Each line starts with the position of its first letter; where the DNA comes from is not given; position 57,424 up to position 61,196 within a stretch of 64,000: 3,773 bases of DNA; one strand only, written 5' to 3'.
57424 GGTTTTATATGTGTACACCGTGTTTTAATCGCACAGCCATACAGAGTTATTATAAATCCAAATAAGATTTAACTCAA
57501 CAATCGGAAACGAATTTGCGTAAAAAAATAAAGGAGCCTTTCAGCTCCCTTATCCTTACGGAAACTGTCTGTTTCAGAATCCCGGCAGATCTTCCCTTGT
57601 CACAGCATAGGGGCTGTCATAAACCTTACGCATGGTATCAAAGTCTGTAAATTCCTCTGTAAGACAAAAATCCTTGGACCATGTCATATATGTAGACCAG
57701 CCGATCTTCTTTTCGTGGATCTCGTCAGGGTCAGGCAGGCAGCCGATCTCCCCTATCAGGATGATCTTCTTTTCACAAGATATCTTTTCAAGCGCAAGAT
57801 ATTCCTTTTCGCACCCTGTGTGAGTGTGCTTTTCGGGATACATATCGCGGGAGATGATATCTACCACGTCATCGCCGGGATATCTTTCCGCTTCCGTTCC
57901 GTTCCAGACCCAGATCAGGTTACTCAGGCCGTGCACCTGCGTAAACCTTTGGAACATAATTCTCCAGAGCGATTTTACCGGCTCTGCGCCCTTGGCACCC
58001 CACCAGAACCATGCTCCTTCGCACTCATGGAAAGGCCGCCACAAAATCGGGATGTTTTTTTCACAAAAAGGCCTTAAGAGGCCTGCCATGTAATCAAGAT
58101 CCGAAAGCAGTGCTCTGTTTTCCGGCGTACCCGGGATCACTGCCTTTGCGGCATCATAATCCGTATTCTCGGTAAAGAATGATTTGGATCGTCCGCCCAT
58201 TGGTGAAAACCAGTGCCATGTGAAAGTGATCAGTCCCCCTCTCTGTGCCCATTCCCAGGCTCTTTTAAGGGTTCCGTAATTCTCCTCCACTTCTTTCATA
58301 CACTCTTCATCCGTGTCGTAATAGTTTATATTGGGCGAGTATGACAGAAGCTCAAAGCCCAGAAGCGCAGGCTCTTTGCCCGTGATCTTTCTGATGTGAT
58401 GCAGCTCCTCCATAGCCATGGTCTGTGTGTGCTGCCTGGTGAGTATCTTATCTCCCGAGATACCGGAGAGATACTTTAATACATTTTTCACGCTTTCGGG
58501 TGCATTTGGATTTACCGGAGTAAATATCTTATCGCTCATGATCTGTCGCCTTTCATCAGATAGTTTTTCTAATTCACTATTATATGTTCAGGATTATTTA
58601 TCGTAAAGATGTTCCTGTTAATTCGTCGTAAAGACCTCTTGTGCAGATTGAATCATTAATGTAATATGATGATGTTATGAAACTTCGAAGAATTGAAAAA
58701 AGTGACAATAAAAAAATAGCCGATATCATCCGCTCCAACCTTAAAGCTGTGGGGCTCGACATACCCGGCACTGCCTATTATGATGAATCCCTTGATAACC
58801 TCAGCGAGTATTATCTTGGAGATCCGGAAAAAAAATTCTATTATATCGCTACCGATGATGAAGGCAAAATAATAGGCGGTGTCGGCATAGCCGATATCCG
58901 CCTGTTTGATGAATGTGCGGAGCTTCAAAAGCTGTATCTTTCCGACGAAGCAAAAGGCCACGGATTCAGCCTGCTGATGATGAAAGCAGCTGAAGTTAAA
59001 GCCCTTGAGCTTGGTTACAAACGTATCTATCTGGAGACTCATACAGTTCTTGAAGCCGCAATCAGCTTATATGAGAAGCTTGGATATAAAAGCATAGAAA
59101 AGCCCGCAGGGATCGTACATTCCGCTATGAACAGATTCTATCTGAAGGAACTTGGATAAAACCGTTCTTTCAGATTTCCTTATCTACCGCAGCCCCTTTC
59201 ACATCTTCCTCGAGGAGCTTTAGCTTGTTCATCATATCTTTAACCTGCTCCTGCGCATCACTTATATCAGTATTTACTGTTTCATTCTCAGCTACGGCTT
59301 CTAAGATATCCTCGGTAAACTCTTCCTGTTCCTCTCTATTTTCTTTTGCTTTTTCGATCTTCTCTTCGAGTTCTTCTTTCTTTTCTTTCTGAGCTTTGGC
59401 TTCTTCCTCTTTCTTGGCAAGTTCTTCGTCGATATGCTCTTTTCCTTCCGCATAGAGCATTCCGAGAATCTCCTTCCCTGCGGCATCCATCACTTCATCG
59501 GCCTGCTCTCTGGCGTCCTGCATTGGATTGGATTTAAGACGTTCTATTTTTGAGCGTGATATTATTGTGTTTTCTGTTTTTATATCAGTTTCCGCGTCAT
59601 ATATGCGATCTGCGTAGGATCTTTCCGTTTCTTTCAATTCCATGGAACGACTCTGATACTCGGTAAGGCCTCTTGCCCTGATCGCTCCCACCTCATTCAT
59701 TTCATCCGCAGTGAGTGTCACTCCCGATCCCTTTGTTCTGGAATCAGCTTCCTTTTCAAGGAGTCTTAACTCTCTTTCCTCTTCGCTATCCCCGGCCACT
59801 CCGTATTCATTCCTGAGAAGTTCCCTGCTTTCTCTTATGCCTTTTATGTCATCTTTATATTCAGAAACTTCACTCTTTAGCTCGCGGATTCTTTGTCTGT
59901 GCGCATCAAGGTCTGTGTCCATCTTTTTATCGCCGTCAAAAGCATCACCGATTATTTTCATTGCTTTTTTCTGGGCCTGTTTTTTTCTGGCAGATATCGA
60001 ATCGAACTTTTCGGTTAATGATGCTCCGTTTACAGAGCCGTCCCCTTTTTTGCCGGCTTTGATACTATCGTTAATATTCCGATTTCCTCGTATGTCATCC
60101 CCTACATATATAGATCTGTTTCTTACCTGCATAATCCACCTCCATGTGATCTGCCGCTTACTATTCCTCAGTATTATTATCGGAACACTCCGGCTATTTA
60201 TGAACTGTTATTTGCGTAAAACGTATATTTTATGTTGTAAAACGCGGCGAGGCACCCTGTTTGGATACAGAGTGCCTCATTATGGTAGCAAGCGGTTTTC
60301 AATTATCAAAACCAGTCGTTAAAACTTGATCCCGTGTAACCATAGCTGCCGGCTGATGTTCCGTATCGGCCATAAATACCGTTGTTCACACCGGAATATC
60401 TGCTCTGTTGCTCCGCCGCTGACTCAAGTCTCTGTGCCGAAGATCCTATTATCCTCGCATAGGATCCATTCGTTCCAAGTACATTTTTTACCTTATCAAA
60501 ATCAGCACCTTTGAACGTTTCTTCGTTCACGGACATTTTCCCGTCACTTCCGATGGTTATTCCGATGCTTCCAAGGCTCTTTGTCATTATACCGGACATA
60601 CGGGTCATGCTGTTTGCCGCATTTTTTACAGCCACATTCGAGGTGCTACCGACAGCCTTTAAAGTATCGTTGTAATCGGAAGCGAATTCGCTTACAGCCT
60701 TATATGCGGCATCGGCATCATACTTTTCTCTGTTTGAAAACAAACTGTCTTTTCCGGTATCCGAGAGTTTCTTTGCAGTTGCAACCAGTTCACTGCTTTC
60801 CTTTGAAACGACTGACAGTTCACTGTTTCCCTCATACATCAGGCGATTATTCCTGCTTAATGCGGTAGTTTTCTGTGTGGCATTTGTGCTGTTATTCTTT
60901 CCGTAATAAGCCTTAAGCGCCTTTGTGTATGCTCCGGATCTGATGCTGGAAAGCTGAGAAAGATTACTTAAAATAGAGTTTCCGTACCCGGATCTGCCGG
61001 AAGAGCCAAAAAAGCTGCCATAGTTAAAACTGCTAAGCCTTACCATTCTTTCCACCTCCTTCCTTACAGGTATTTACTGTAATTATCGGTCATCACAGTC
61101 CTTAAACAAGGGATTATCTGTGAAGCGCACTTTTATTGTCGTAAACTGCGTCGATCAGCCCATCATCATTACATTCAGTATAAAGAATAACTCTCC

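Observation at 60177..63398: A three-promoter regulon combining LytTR-type direct repeats with a sigma28-like -10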

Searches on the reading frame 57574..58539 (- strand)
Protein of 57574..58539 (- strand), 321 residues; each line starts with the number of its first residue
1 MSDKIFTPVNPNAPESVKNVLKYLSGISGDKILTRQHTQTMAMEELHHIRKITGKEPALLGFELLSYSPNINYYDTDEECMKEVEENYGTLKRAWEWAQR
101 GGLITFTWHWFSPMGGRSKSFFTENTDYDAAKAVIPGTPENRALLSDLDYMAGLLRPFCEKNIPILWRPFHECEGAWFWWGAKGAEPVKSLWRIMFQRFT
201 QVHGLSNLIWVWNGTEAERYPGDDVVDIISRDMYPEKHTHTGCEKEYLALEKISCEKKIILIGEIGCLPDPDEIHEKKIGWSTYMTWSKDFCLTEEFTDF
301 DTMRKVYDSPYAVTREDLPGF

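Call 4: search_protein_families(library=pfam, proteins=[window:57574-58539:-], max_evalue=0.01)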
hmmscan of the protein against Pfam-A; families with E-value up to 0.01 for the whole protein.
window:57574-58539:- (321 aa): 1 family
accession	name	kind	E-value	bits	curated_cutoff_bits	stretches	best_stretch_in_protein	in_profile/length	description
PF02156.21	Glyco_hydro_26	-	7.1e-54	183.7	20.2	1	9-316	1-310/311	Glycosyl hydrolase family 26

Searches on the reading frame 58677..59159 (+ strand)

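Call 4: search_protein_families(library=pfam, proteins=[window:58677-59159:+], max_evalue=0.01)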
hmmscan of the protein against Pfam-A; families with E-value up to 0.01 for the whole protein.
window:58677-59159:+ (160 aa): 6 families
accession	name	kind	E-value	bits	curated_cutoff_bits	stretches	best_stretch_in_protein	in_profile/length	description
PF00583.31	Acetyltransf_1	-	4.9e-15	56.3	20.7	1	35-137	17-116/116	Acetyltransferase (GNAT) family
PF13508.13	Acetyltransf_7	-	6.8e-10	39.6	27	1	53-138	3-83/84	Acetyltransferase (GNAT) domain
PF13302.13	Acetyltransf_3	-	8.3e-07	30.2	25.4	1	3-138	4-138/138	Acetyltransferase (GNAT) domain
PF13673.13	Acetyltransf_10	-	1.9e-06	28.3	23.6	1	51-143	28-113/128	Acetyltransferase (GNAT) domain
PF08445.16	FR47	-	0.00015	22.1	22.1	1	77-141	18-81/86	FR47-like protein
PF13420.13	Acetyltransf_4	-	0.002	18.6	24.3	1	4-141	2-138/155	Acetyltransferase (GNAT) domain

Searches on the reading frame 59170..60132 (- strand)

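Call 4: search_protein_families(library=pfam, proteins=[window:59170-60132:-], max_evalue=0.01)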
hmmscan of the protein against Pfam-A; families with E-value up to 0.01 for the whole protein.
window:59170-60132:- (320 aa): 0 families

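Call 6: search_protein_families(library=ncbifam, proteins=[window:59170-60132:-], max_evalue=1)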
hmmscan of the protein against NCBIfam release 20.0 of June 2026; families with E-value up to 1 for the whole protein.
window:59170-60132:- (320 aa): 5 families
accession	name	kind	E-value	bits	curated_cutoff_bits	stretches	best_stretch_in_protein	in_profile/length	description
NF002572.0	PRK02224.1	equivalog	0.00024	19.6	1087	1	69-314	240-445/888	DNA double-strand break repair ATPase Rad50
NF007380.0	PRK09894.1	equivalog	0.028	13.8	256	1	41-106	70-134/296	diguanylate cyclase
NF008501.1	PRK11411.1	subfamily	0.044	12.7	320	1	55-99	139-183/303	Fe(3+) dicitrate ABC transporter substrate-binding protein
TIGR02168.1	SMC_prok_B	equivalog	0.044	11.5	567.35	1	61-308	269-521/1181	chromosome segregation protein SMC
NF045487.1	ASRP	equivalog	0.62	8.6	300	0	42-313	157-401/593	archaea-specific SMC-related protein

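Call 57: search_protein_families(library=pfam, proteins=[window:59170-60132:-], max_evalue=1)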
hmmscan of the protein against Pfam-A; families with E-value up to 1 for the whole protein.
window:59170-60132:- (320 aa): 4 families
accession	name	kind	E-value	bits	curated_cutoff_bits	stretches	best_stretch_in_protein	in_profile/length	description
PF23553.1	NELF-A_N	-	0.017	15.5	27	1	249-306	62-119/146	NELF-A N-terminal domain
PF07889.17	DUF1664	-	0.042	14.3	34.6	1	247-306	56-119/124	Protein of unknown function (DUF1664)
PF07303.18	Occludin_ELL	-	0.19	13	31.2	0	243-311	29-96/101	Occludin homology domain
PF04612.17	T2SSM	-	0.51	11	27.8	1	223-291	28-97/160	Type II secretion system (T2SS), protein M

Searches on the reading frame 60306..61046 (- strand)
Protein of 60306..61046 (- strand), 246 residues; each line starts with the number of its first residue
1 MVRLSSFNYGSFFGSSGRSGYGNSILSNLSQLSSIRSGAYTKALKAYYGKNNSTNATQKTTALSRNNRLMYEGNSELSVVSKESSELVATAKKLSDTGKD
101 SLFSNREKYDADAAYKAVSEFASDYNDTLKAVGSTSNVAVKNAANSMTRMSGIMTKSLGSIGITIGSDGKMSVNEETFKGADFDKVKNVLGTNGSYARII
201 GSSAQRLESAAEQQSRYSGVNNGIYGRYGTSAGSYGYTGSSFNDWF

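Call 4: search_protein_families(library=pfam, proteins=[window:60306-61046:-], max_evalue=0.01)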
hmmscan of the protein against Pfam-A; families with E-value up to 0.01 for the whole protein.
window:60306-61046:- (246 aa): 0 families

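Call 6: search_protein_families(library=ncbifam, proteins=[window:60306-61046:-], max_evalue=1)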
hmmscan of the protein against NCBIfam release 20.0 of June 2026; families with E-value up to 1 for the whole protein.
window:60306-61046:- (246 aa): 0 families

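Call 11: find_homologous_proteins(query=window:60306-61046:-)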
Query window:60306-61046:- (246 aa): 97 proteins with E <= 0.001 among 689 candidates.
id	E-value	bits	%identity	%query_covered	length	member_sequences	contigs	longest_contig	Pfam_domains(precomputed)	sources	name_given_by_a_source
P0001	8.8e-145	498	99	100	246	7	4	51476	-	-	-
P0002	5.8e-105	368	73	100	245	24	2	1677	-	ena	-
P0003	2.2e-101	357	72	100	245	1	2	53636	-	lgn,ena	-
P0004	1.6e-94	334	69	100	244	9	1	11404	-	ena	-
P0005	2.9e-94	333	68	100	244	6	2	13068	-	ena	-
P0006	7.2e-93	329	68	100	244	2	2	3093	-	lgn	-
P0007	8.2e-93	329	67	100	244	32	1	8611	-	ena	-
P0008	1.4e-91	325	68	88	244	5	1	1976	-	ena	-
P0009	1.5e-91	325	67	100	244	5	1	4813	-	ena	-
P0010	6.9e-91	322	68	88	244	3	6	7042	-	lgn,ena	-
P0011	9.2e-91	322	68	88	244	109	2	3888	-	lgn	-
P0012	3.8e-90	320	68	88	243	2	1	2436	-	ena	-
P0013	3.8e-90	320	68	88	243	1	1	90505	-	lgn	-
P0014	2.7e-89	317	68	88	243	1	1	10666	-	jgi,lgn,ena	-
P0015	6.7e-89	316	67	88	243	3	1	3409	-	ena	-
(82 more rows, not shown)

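Call 28: find_related_loci(query=A2, collection=genome_contigs, flank=5000)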
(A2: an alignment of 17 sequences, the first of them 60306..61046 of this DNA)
Query A2 (246 aa) in genome_contigs; peptide patterns used: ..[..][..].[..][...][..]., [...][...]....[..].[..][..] (x = any residue, [..] = any of these).
140 stretches matched a pattern; 32 encode a relative of the query (tblastn E <= 1e-3); 31 distinct loci.
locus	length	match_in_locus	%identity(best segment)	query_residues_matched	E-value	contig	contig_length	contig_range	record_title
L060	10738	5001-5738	99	1-246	9e-158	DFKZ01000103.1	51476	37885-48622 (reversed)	MAG TPA_asm: Lachnospiraceae bacterium UBA3632 UBA3632_contig_7310, whole genome shotgun sequence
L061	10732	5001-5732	68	1-246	3e-99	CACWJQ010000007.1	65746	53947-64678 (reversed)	MAG: uncultured Lachnospiraceae bacterium isolate RUG10641 genome assembly, contig: RUG10641_asm_7, whole genome shotgun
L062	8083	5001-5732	67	1-246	5e-99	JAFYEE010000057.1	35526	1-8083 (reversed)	MAG: Lachnospiraceae bacterium isolate RGIG7009 Sheep_Rumen.Co__c1195102, whole genome shotgun sequence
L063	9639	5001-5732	67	1-246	6e-96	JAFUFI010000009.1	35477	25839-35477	MAG: Lachnospiraceae bacterium isolate RGIG4443 Roe_deer_Omasum-4__c4884, whole genome shotgun sequence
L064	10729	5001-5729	62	1-246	3e-93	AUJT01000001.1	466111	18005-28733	Lachnospiraceae bacterium NK4A144 G619DRAFT_scaffold00001.1_C, whole genome shotgun sequence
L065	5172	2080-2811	69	1-246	1e-89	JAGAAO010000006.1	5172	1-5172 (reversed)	MAG: Butyrivibrio sp. isolate RGIG8267 Water_buffalos_Rumen-5__c184323, whole genome shotgun sequence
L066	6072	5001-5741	59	1-246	3e-89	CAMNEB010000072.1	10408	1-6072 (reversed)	MAG: uncultured Lachnospiraceae bacterium isolate SRR873596_bin.143_metaWRAP_v1.3_MAG genome assembly, contig: NODE.1603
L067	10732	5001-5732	63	1-246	2e-92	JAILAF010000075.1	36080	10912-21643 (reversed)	MAG: Lachnospiraceae bacterium isolate RUI526 k141_1370498_flag=0_multi=30.9833_len=36080, whole genome shotgun sequence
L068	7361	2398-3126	60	1-246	8e-81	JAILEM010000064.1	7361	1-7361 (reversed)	MAG: Lachnospiraceae bacterium isolate RUI046 k141_2828748_flag=0_multi=11.9848_len=7361, whole genome shotgun sequence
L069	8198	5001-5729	58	1-246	5e-78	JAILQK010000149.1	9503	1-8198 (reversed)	MAG: Lachnospiraceae bacterium isolate RUI356 k141_9111238_flag=0_multi=20.9573_len=9503, whole genome shotgun sequence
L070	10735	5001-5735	51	1-246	3e-70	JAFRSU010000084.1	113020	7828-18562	MAG: Lachnospiraceae bacterium isolate RGIG2768 Goat_Omasum-5__c598544, whole genome shotgun sequence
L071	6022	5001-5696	52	17-246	2e-65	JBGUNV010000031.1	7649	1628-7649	MAG: Lachnospiraceae bacterium isolate ruminal_MAG_201 ruminal_MAG_201_contig_0031, whole genome shotgun sequence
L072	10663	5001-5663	52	21-246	2e-64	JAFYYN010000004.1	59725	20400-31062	MAG: Lachnospiraceae bacterium isolate RGIG7538 Water_buffalos_Omasum-1__c6777, whole genome shotgun sequence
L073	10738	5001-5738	49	1-246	8e-64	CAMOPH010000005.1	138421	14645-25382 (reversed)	MAG: uncultured Lachnospiraceae bacterium isolate SRR873604_bin.17_metaWRAP_v1.3_MAG genome assembly, contig: NODE_79_le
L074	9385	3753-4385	50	17-230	5e-62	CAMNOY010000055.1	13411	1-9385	MAG: uncultured Lachnospiraceae bacterium isolate SRR873597_bin.12_metaWRAP_v1.3_MAG genome assembly, contig: NODE.11907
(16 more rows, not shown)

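Call 35: find_related_loci(query=A2, collection=metagenome_contigs, flank=4000)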
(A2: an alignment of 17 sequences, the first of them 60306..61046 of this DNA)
Query A2 (246 aa) in metagenome_contigs; peptide patterns used: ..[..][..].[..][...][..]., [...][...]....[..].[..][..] (x = any residue, [..] = any of these).
209 stretches matched a pattern; 43 encode a relative of the query (tblastn E <= 1e-3); 43 distinct loci.
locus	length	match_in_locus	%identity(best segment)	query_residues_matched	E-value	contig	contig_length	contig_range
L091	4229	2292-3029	99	1-246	4e-162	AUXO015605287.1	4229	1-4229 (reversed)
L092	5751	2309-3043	72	1-246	3e-115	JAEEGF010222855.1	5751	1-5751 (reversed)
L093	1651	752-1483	68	1-246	1e-104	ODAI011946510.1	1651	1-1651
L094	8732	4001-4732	67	1-246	5e-97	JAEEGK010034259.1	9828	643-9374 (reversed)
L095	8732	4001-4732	67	1-246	4e-96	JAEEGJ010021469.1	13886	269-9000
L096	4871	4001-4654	69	28-246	6e-94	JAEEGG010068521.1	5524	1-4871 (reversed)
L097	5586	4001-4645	68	31-246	3e-91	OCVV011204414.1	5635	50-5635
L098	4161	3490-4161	67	1-226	3e-91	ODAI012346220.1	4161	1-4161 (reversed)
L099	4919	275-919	67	31-246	2e-90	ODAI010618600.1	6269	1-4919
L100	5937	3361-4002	68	31-246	1e-89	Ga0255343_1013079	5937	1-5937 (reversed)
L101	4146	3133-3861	63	1-246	7e-86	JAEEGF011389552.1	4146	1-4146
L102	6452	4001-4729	62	1-246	8e-85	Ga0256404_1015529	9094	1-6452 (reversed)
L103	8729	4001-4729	62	1-246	8e-85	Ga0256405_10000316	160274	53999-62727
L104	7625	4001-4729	62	1-246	3e-84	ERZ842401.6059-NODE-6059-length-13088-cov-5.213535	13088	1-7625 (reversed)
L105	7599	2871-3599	62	1-246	1e-83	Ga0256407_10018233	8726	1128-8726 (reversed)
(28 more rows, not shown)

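Call 57: search_protein_families(library=pfam, proteins=[window:60306-61046:-], max_evalue=1)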
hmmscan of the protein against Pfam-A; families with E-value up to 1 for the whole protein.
window:60306-61046:- (246 aa): 1 family
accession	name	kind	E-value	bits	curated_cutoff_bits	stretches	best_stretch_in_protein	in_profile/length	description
PF20117.4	DUF6507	-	0.26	12.3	25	1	80-148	28-89/120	Family of unknown function (DUF6507)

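Call 58: search_solved_structures(query=A1, max_evalue=1, show_alignments=1)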
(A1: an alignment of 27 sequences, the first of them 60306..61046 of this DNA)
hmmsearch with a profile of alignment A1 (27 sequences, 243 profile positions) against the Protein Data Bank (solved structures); distinct sequences matched with E-value up to 1: 8.
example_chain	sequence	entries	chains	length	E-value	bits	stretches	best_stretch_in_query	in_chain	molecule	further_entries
5fhy_A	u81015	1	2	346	0.0011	21.8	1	155-202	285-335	B-type flagellar hook-associated protein 2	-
6nfp_A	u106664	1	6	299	0.42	13.3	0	156-202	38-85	Arginase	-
6dkt_A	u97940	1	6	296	0.43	13.3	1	156-202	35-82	Arginase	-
2e7s_A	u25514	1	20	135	0.81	12.4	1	15-112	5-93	Rab guanine nucleotide exchange factor SEC2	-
5c32_B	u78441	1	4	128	0.84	12.3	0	79-156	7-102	Putative transposon Tn552 DNA-invertase bin3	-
5c34_B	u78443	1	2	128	0.85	12.3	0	79-156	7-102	Putative transposon Tn552 DNA-invertase bin3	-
3pkz_A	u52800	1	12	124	0.86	12.3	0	79-156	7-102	Recombinase Sin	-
5c31_A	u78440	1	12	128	0.93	12.2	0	79-156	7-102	Sin, putative plasmid resolvase dimer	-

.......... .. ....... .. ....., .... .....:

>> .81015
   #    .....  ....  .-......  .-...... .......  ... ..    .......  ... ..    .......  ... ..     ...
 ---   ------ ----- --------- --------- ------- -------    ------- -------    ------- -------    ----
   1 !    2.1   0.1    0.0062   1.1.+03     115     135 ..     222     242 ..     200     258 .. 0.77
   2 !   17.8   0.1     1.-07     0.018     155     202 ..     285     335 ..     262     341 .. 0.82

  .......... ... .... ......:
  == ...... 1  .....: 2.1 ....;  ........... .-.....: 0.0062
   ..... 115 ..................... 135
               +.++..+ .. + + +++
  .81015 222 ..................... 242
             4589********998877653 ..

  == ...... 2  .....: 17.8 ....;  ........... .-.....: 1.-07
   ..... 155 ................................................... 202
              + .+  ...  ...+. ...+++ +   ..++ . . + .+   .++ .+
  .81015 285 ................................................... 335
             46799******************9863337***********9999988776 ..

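Call 59: search_protein_families(library=pfam, alignment_id=A1, max_evalue=0.01)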
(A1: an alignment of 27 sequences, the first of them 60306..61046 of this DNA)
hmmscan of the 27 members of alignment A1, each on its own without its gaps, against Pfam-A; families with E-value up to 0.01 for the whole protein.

A. member 1, window:60306-61046:- (246 aa): 0 families

B. families by the number of members that match (of 27 scanned): 4 families
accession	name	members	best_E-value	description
PF07195.17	FliD_C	17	4.9e-10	Flagellar hook-associated protein 2 C-terminus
PF04043.20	PMEI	1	0.00063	Plant invertase/pectin methylesterase inhibitor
PF06984.18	MRP-L47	1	0.0021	Mitochondrial 39-S ribosomal protein L47 (MRP-L47)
PF11744.14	ALMT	1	0.0097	Aluminium activated malate transporter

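Call 84: predict_structure(alignment_id=A2)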
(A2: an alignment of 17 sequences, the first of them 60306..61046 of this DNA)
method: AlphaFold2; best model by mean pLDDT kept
length: 246 residues; sequences in the alignment: 17
mean_pLDDT: 69.5   pTM: 0.60
mean pLDDT of the five models: 69.5, 68.5, 67.4, 66.1, 64.4
residues with pLDDT >= 90: 97; 70-90: 45; 50-70: 9; < 50: 95
segments of 3 or more residues with pLDDT < 50: 1-68, 220-246
pLDDT, mean of each block of 10 residues (from residue 1): 34 34 36 41 44 39 48 76 95 86 88 95 97 88 91 93 93 96 94 89 91 72 39 32 34
secondary structure, 60 per line:
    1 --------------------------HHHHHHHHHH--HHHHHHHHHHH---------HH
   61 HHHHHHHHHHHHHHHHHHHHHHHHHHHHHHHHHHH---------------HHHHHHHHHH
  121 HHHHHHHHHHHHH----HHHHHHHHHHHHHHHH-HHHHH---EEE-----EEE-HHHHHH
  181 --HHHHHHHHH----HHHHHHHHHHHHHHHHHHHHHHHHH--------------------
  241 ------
elements in order: H27-36 H39-49 H59-95 H111-133 H138-153 H155-159 E163-165 E171-173 H175-180 H183-191 H196-220

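Call 86: fold_search(model_id=the predicted structure, library=pdb)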
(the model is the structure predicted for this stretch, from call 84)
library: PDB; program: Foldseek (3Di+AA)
matches with E <= 10: 297; with E <= 0.001: 0
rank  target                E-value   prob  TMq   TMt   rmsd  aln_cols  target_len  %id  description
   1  9c1s_D                2.1e-02  1.00  0.36  0.51   7.7       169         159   15  Fab F946 in complex with OspC type A (released 2025-08-27)
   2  9c1s_C                1.1e-01  0.98  0.37  0.54   5.6       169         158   12  Fab F946 in complex with OspC type A (released 2025-08-27)
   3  1ggq_A                1.2e-01  0.99  0.40  0.55   5.8       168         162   14  OUTER SURFACE PROTEIN C (OSPC) OF BORRELIA BURGDORFERI STRAIN B31 (released 2001-03-14)
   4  7uj2_B                1.5e-01  0.95  0.34  0.47   5.9       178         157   11  OspC Type B (released 2023-04-05)
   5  9min_D                2.1e-01  0.94  0.32  0.52   6.1       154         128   15  Structure of a designed minibinder to NYESO1-A*02:01 (released 2025-08-06)
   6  1f1m_A                2.5e-01  0.94  0.37  0.53   6.7       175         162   13  CRYSTAL STRUCTURE OF OUTER SURFACE PROTEIN C (OSPC) (released 2001-04-04)
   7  8tn1_A                2.9e-01  0.66  0.29  0.40   8.2       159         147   15  De novo designed protein binds poly ADP ribose polymerase inhibitors (PARPi) - apo (released 2024-04-24)
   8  4k0d_A                3.1e-01  0.90  0.35  0.53   5.9       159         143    8  Periplasmic sensor domain of sensor histidine kinase, Adeh_2942 (released 2013-06-12)
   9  1yjg_A                3.2e-01  0.77  0.33  0.47   7.2       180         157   16  Variable Small Protein 1 of Borrelia turicatae (VspA or Vsp1) (released 2006-01-24)
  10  5m4y_A                3.2e-01  0.18  0.15  0.21  14.8       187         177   11  Crystal structure of the Sec3/Sso2 complex at 2.20 angstrom resolution (released 2017-02-08)
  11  7bml_D                3.4e-01  0.91  0.37  0.52   5.3       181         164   10  Crystal structure of outer surface protein C (OspC) from Borrelia burgdorferi (released 2021-02-10)
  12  3ajm_B                3.4e-01  0.38  0.24  0.29  18.9       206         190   17  Crystal structure of programmed cell death 10 in complex with inositol 1,3,4,5-tetrakisphosphate (released 2010-06-30)
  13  9bif_E                3.6e-01  0.85  0.36  0.51   7.4       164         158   14  Fab B11-OspCA complex (released 2024-11-20)
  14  7bml_A                3.6e-01  0.85  0.35  0.48   5.9       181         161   11  Crystal structure of outer surface protein C (OspC) from Borrelia burgdorferi (released 2021-02-10)
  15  1k05_B                4.3e-01  0.63  0.25  0.37   7.6       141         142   13  Crystal structure of the Focal Adhesion Targeting Domain of Focal Adhesion Kinase (released 2002-01-30)
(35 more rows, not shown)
